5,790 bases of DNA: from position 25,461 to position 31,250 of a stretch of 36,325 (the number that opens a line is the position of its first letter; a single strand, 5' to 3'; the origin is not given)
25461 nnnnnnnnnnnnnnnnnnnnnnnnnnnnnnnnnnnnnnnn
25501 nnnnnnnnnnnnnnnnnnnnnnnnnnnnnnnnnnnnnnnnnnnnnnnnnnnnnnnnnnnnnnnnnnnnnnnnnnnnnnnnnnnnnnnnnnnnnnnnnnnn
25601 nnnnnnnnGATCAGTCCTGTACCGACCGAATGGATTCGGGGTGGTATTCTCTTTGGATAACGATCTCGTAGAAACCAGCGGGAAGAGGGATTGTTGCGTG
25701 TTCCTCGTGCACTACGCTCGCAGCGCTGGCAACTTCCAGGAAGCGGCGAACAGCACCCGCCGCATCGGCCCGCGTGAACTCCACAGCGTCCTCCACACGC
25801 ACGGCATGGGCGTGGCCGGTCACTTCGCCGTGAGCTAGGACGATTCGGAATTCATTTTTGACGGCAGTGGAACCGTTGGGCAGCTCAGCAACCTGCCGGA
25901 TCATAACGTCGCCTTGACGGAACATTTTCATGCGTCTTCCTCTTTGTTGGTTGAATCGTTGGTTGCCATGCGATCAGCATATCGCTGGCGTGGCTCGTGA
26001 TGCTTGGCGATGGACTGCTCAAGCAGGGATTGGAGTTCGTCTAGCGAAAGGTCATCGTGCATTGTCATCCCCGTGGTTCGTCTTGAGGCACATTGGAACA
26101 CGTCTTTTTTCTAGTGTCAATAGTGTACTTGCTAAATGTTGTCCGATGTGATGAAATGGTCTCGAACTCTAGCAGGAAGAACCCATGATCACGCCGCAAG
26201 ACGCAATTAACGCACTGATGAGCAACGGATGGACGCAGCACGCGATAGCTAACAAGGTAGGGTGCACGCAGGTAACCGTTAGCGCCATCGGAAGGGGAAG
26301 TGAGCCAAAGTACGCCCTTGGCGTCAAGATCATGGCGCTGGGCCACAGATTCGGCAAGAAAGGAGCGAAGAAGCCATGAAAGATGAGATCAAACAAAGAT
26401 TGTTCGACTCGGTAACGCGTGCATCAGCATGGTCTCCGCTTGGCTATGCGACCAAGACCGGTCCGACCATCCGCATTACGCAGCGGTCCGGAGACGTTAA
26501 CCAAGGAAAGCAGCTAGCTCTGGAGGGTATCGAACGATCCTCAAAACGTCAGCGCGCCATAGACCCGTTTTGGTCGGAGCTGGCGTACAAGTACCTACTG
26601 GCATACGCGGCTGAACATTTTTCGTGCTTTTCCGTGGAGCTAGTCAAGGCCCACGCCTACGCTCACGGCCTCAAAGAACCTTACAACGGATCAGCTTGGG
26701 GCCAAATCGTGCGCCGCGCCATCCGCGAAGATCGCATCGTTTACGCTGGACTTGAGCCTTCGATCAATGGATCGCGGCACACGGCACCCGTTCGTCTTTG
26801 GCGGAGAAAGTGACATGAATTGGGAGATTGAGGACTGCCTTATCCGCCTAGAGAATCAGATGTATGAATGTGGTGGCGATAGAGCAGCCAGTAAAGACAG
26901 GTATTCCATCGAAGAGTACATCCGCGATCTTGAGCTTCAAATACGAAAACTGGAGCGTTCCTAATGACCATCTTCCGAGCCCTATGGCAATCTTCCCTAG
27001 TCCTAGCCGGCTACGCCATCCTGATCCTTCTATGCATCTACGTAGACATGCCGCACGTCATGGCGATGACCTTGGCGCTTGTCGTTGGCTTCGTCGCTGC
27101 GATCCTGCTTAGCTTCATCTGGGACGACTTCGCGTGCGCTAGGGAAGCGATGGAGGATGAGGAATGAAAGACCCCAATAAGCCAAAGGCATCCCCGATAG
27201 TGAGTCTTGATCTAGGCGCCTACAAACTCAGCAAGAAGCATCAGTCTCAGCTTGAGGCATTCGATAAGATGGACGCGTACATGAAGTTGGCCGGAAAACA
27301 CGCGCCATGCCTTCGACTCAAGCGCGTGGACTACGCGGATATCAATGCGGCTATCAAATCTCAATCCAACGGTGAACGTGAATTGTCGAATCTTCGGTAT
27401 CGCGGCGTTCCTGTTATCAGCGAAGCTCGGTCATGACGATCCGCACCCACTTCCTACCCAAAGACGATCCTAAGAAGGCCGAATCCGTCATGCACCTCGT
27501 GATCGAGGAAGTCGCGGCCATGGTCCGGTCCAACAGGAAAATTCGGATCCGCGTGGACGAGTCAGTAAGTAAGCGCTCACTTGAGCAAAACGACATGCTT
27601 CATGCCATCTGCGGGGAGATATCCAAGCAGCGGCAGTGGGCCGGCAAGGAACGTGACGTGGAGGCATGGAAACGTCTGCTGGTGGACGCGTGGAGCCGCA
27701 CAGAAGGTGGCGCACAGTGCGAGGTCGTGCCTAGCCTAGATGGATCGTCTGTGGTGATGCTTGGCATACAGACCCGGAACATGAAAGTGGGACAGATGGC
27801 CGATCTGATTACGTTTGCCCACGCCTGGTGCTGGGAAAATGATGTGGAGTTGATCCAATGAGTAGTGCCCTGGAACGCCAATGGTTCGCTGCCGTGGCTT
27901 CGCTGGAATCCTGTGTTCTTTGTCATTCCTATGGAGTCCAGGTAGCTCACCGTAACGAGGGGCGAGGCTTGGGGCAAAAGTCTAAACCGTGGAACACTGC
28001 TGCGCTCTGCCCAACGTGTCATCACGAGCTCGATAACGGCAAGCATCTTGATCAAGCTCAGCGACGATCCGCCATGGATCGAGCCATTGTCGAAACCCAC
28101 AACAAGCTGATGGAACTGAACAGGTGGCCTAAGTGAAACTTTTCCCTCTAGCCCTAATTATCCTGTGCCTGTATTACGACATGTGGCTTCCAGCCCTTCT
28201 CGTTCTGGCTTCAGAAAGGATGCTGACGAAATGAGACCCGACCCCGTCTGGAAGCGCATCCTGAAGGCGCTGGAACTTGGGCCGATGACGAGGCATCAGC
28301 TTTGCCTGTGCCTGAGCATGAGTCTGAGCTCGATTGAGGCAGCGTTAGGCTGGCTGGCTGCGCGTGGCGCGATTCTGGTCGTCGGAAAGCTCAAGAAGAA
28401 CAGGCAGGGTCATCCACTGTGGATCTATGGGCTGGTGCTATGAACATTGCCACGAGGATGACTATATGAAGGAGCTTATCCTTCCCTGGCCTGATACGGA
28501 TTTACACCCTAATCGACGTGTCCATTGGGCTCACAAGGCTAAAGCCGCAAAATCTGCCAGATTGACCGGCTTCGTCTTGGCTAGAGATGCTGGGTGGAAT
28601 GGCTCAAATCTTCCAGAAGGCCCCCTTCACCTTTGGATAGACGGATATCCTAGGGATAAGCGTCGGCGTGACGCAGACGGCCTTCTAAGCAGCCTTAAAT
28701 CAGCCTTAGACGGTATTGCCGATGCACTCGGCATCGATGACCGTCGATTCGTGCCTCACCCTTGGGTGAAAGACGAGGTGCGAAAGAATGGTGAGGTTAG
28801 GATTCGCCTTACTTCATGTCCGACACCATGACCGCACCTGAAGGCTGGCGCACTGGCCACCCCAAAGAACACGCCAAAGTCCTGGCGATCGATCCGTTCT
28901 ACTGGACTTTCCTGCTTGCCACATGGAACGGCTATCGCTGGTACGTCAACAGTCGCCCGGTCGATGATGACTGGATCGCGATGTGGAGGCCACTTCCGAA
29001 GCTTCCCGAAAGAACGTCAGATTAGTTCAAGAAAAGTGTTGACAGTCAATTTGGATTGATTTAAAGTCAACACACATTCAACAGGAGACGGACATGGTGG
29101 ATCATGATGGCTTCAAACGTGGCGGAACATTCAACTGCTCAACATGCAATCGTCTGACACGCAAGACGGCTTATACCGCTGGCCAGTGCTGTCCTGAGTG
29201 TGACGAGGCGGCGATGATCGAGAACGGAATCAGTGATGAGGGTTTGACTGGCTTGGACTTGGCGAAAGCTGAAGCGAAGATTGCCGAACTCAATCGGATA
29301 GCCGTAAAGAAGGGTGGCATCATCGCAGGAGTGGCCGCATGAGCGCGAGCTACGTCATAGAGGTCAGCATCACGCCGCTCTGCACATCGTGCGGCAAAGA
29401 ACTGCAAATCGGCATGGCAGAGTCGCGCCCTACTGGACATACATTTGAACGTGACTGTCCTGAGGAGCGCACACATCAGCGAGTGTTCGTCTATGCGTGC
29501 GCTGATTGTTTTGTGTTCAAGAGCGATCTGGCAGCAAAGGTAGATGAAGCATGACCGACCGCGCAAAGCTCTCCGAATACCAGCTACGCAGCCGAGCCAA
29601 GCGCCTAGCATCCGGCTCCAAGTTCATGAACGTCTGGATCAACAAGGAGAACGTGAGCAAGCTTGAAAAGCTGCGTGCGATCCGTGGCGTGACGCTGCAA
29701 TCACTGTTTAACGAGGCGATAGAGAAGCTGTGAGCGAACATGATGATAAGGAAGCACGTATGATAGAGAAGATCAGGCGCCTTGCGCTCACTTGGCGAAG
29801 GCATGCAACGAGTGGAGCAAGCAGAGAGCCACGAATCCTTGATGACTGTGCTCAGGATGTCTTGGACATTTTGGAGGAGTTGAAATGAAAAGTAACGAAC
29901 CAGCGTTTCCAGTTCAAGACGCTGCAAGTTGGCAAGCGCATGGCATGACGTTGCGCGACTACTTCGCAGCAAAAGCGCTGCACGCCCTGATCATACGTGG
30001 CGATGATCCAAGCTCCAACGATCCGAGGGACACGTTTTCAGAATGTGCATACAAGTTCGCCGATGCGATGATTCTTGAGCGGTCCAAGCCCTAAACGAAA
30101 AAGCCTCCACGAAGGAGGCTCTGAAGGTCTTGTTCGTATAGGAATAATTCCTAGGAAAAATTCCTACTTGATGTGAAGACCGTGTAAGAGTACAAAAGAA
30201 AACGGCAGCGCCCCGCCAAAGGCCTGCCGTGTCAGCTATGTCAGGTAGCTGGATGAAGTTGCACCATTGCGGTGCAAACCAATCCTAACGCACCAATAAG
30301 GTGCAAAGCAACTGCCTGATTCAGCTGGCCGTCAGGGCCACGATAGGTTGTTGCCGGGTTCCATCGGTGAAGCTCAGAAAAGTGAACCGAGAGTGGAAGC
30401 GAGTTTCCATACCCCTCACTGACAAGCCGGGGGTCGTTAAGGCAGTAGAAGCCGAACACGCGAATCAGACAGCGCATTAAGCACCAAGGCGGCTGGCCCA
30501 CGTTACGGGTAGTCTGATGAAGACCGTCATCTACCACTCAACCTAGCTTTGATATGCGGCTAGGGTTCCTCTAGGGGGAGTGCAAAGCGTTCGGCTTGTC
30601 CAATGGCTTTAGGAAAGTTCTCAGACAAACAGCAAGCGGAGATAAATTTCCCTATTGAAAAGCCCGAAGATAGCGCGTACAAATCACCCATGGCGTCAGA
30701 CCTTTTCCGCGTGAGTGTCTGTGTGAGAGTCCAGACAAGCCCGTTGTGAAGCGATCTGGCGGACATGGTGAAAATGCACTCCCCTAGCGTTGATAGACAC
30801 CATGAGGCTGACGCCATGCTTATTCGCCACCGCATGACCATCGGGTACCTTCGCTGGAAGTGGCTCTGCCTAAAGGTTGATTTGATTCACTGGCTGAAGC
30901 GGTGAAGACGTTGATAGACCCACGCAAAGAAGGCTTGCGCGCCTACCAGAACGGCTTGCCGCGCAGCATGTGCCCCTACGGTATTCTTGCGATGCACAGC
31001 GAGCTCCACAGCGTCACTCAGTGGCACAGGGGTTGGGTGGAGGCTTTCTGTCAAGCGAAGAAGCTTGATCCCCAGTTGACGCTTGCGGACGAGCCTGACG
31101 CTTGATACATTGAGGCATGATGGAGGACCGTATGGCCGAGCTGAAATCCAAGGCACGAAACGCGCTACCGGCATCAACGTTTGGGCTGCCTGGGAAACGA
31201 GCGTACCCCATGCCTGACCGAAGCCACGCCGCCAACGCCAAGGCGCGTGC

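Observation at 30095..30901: Hairpin-dense region of about 650-800 nt with no credible ORF, between the early-right and late operons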

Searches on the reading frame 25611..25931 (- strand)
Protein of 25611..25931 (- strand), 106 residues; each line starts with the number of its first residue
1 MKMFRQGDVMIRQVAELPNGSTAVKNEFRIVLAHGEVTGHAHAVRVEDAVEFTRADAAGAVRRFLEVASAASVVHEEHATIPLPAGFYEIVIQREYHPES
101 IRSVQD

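Call 44: search_protein_families(library=phrogs, proteins=[window:25611-25931:-], max_evalue=0.001)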
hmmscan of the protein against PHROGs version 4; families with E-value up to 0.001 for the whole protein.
window:25611-25931:- (106 aa): 1 family
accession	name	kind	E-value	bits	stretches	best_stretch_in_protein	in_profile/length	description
phrog_27831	-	unknown function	1.4e-17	64.9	1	2-106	9-124/124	-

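Call 97: search_protein_families(library=pfam, proteins=[window:25611-25931:-], max_evalue=0.01)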
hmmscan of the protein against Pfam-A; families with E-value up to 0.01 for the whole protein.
window:25611-25931:- (106 aa): 0 families

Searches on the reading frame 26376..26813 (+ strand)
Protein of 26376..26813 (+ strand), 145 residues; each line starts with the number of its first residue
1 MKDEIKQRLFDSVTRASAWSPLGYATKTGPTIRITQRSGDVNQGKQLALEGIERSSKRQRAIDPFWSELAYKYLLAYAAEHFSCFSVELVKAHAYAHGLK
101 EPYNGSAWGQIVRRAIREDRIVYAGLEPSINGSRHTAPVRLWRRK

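Call 44: search_protein_families(library=phrogs, proteins=[window:26376-26813:+], max_evalue=0.001)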
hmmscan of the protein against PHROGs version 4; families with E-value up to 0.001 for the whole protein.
window:26376-26813:+ (145 aa): 1 family
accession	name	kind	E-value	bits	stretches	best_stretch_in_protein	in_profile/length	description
phrog_27658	-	unknown function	0.00024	22.8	1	72-143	30-96/99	-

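Call 97: search_protein_families(library=pfam, proteins=[window:26376-26813:+], max_evalue=0.01)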
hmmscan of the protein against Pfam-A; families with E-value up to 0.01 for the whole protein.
window:26376-26813:+ (145 aa): 0 families

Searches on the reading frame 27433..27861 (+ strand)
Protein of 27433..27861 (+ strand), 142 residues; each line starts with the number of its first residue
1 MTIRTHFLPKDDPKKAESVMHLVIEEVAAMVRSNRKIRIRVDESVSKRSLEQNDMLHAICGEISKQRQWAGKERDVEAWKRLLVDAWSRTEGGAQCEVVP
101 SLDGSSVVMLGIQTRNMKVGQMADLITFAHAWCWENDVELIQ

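Call 44: search_protein_families(library=phrogs, proteins=[window:27433-27861:+], max_evalue=0.001)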
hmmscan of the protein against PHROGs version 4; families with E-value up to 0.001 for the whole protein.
window:27433-27861:+ (142 aa): 1 family
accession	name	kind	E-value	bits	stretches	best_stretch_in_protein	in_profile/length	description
phrog_72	-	DNA, RNA and nucleotide metabolism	2.2e-29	103.6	1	28-140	32-142/161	NinB/ Orf homologous recombination mediator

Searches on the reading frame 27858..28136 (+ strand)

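Call 45: search_protein_families(library=phrogs, proteins=[window:27858-28136:+], max_evalue=0.001)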
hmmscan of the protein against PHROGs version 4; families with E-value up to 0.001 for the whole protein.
window:27858-28136:+ (92 aa): 6 families
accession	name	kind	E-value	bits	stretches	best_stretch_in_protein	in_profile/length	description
phrog_131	-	DNA, RNA and nucleotide metabolism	1.5e-19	71.5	1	6-87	31-121/131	HNH endonuclease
phrog_18962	-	unknown function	1.3e-08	35.8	1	7-92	55-146/166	-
phrog_1588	-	unknown function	2.5e-08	34.8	1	5-66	26-90/132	-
phrog_7370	-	DNA, RNA and nucleotide metabolism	1.5e-05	26.1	1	17-66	42-91/115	HNH endonuclease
phrog_740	-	DNA, RNA and nucleotide metabolism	0.00011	22.4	1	17-60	39-86/332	HNH endonuclease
phrog_7566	-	unknown function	0.00067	20.9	1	16-77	12-74/96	-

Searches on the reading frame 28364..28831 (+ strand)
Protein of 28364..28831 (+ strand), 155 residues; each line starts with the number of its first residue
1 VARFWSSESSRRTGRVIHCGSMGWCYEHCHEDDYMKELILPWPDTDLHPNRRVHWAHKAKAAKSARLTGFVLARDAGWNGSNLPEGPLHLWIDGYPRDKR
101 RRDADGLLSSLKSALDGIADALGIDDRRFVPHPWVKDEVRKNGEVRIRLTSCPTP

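Call 44: search_protein_families(library=phrogs, proteins=[window:28364-28831:+], max_evalue=0.001)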
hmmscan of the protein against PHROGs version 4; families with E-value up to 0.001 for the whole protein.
window:28364-28831:+ (155 aa): 1 family
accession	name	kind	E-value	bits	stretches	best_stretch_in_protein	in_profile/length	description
phrog_34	-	DNA, RNA and nucleotide metabolism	1.5e-21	78.2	1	31-150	70-192/259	RusA-like Holliday junction resolvase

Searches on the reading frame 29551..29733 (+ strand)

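Call 10: search_protein_families(library=pfam, proteins=[window:29551-29733:+], max_evalue=0.1)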
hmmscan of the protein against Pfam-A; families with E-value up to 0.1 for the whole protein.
window:29551-29733:+ (60 aa): 0 families

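Call 11: search_protein_families(library=phrogs, proteins=[window:29551-29733:+], max_evalue=0.1)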
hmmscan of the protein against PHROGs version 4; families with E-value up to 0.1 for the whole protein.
window:29551-29733:+ (60 aa): 1 family
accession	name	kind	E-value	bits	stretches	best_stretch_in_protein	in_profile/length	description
phrog_536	-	transcription regulation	0.025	15.7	1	10-58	9-58/115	transcriptional regulator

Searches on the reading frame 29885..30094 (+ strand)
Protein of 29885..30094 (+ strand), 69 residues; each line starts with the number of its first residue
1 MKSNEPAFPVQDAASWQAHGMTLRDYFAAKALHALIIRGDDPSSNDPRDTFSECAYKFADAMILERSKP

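Call 10: search_protein_families(library=pfam, proteins=[window:29885-30094:+], max_evalue=0.1)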
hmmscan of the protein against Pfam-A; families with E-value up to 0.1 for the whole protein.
window:29885-30094:+ (69 aa): 0 families

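Call 11: search_protein_families(library=phrogs, proteins=[window:29885-30094:+], max_evalue=0.1)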
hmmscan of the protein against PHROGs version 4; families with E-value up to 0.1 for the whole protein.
window:29885-30094:+ (69 aa): 4 families
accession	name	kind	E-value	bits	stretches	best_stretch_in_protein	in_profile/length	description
phrog_2201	-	unknown function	4.9e-16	60.1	1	3-68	141-216/226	-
phrog_30599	-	transcription regulation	5e-07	31.1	1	14-66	42-95/100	transcriptional regulator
phrog_37111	-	unknown function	5.6e-05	24.4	1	13-67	72-128/130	-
phrog_20565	-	unknown function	8e-05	23.9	1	17-66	17-69/71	-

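Call 13: find_related_loci(query=window:29885-30094:+, collection=viral_contigs, flank=5000)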
Query window:29885-30094:+ (69 aa) in viral_contigs; peptide patterns used: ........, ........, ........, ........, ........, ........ (x = any residue, [..] = any of these).
600 stretches matched a pattern (row limit reached: there are more); 538 encode a relative of the query (tblastn E <= 1e-3); the best 80 are kept; 80 distinct loci.
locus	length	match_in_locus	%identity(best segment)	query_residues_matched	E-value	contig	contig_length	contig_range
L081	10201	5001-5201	50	3-66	1e-14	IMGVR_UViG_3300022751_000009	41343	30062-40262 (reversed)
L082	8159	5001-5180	50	3-68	4e-14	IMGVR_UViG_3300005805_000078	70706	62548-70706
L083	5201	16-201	48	2-67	2e-13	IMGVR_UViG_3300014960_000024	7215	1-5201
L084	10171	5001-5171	45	6-67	2e-13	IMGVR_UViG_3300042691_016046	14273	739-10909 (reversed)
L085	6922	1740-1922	51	4-68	3e-13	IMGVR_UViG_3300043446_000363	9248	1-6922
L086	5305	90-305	47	2-67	1e-12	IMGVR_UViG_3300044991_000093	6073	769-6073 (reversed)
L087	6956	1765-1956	45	4-68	1e-12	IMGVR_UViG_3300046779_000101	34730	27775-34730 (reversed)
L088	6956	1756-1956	43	3-68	1e-12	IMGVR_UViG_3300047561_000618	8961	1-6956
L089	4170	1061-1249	46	2-68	5e-12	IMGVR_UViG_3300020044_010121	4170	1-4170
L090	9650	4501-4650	52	19-66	5e-12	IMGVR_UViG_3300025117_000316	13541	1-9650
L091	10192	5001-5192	45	2-67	5e-12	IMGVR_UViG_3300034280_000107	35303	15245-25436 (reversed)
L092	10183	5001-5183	52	4-66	5e-12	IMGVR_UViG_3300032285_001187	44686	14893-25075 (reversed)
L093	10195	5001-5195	48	5-69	7e-12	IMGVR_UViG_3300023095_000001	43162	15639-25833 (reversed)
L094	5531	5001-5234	41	3-68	7e-12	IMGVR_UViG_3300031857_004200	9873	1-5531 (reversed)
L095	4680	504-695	48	6-68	1e-11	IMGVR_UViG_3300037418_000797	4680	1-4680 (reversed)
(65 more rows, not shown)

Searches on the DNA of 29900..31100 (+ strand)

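Call 4: search_rna_families(source=window, start=29900, end=31100, threshold=evalue, max_evalue=10, show_alignments=3)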
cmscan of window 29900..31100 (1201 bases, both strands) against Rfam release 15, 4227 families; matches with E-value up to 10: 3.
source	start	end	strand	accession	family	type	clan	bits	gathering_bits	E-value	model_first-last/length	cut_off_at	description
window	30039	30121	+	RF02236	asX2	Gene; sRNA;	-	26.1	70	0.013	1-87/87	no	Xanthomonas sRNA asX2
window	30094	30166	-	RF01859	Phe_leader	Cis-reg; leader;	-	24.9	55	0.14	1-125/125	no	Phenylalanine leader peptide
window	30393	30438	+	RF01116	Yfr1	Gene; sRNA;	-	16.3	38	2.6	1-59/59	no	Cyanobacterial functional RNA 1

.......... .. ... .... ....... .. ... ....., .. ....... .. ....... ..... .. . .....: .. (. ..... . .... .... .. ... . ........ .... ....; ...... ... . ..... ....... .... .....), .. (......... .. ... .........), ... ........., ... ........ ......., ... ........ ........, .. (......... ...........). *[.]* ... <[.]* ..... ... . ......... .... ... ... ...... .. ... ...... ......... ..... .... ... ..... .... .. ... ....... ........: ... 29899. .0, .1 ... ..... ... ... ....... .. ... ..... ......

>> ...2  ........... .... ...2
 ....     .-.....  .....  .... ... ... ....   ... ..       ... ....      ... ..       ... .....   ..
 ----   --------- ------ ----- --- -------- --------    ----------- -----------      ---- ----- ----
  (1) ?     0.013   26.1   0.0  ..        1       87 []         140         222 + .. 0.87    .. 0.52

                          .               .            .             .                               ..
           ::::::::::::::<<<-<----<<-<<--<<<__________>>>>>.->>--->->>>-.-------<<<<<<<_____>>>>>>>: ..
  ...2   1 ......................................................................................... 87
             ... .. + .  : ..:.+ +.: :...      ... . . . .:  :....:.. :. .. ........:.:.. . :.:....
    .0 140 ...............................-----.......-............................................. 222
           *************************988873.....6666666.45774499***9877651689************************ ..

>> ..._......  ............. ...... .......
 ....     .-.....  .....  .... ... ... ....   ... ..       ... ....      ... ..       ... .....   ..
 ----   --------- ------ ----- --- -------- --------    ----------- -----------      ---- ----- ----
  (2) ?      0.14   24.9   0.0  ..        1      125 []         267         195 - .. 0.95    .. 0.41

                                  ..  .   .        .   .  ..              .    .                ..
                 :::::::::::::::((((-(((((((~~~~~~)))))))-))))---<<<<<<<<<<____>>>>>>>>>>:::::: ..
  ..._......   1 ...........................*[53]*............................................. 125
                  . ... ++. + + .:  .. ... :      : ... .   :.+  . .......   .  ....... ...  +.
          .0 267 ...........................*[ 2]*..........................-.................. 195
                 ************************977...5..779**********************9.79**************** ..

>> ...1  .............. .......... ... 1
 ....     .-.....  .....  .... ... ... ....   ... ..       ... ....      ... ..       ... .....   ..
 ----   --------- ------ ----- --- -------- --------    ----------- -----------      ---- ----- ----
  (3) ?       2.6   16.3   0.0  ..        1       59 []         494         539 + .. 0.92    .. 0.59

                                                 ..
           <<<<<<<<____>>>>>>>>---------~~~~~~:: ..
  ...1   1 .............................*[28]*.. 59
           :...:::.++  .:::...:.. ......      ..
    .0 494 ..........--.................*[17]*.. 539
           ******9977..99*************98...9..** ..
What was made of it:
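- On Any Rfam 15 family: Two of them lie on the 30100-30122 hairpin (call 4).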

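Call 6: search_dna_similar(query=window:30095-30901:+, collection=phages, mode=distant, max_rows=40)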
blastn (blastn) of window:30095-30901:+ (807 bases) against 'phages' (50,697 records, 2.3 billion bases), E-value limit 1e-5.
No match.

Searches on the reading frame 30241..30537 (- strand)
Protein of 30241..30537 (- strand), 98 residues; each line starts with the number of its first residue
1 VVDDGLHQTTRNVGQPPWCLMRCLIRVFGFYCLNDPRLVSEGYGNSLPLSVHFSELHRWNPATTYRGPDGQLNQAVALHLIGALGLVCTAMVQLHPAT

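Call 10: search_protein_families(library=pfam, proteins=[window:30241-30537:-], max_evalue=0.1)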
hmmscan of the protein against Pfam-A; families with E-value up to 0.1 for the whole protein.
window:30241-30537:- (98 aa): 0 families

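Call 11: search_protein_families(library=phrogs, proteins=[window:30241-30537:-], max_evalue=0.1)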
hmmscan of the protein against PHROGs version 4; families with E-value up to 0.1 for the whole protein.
window:30241-30537:- (98 aa): 0 families

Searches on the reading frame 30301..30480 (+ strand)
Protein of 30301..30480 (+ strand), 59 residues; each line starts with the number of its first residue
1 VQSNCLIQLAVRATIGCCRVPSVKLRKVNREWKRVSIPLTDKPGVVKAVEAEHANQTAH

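Call 10: search_protein_families(library=pfam, proteins=[window:30301-30480:+], max_evalue=0.1)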
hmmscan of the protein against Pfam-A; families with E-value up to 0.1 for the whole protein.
window:30301-30480:+ (59 aa): 1 family
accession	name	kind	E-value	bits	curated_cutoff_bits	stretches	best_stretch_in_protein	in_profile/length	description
PF21582.3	CBM30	-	0.0078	16.6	27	1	24-55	116-147/170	Carbohydrate binding domain 30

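Call 11: search_protein_families(library=phrogs, proteins=[window:30301-30480:+], max_evalue=0.1)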
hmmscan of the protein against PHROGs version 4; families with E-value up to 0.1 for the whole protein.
window:30301-30480:+ (59 aa): 0 families

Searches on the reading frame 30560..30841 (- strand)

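Call 10: search_protein_families(library=pfam, proteins=[window:30560-30841:-], max_evalue=0.1)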
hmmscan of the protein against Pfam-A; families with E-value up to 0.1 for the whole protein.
window:30560-30841:- (93 aa): 2 families
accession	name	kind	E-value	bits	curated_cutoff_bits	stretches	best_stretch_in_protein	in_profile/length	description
PF12811.12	BaxI_1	-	0.0036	17.4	26.2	1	8-83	39-108/233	Bax inhibitor 1 like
PF14756.11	Pdase_C33_assoc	-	0.075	13.4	25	1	34-76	49-91/147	Peptidase_C33-associated domain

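Call 11: search_protein_families(library=phrogs, proteins=[window:30560-30841:-], max_evalue=0.1)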
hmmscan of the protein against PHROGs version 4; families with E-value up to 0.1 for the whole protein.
window:30560-30841:- (93 aa): 0 families
